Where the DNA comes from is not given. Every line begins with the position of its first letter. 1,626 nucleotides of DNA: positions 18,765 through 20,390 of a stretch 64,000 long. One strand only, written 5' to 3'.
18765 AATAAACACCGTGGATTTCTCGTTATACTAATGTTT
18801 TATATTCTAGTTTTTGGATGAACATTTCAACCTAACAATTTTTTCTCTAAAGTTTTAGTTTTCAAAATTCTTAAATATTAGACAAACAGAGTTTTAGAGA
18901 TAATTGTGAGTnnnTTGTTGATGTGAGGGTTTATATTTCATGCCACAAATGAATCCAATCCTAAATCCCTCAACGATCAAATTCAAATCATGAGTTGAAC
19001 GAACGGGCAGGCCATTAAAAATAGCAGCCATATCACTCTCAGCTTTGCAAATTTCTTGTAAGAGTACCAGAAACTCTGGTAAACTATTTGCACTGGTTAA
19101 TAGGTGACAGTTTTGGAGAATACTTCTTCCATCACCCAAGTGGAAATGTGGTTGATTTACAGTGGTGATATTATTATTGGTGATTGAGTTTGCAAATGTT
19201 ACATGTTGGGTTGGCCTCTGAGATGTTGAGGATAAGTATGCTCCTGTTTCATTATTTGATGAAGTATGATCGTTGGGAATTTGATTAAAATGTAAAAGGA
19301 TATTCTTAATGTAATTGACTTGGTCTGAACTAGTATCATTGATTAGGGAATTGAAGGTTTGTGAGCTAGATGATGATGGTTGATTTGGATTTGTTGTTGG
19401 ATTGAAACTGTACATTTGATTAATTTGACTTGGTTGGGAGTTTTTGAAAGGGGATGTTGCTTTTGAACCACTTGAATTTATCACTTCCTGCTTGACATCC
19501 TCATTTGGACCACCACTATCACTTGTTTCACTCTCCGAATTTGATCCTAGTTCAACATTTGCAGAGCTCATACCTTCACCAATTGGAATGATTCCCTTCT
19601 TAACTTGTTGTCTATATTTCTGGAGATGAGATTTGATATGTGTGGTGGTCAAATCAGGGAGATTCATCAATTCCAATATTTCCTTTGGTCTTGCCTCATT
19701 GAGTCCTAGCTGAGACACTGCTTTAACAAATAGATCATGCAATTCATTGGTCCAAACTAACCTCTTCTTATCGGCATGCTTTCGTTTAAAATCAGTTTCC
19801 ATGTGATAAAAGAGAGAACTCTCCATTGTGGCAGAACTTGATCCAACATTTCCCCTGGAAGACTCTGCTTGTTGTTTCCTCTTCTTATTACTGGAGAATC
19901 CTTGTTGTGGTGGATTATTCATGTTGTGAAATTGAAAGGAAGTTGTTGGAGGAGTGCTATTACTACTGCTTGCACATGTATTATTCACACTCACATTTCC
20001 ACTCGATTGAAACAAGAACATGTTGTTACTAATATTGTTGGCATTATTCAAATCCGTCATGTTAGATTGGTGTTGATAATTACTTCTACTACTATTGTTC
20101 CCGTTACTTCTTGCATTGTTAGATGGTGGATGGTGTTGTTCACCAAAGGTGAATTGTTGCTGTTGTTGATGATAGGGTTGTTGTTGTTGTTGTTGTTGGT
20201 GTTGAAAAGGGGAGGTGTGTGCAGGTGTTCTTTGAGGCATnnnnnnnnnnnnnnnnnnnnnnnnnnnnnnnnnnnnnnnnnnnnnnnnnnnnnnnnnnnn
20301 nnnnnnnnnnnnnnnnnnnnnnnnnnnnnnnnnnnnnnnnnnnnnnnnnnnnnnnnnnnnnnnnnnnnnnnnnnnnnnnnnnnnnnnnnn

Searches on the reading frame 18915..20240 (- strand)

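Call 16: search_protein_families(library=pfam, proteins=[window:18915-20240:-], max_evalue=1)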
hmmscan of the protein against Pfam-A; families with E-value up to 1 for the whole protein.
window:18915-20240:- (442 aa): 2 families
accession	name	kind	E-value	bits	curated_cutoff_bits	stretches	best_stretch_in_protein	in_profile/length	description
PF00249.37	Myb_DNA-binding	-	1.4e-09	38.3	24.4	1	161-210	2-46/46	Myb-like DNA-binding domain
PF13854.13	Kelch_HCF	-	0.16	11.6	113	1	62-155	240-331/345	Host cell factor, Kelch-repeats domain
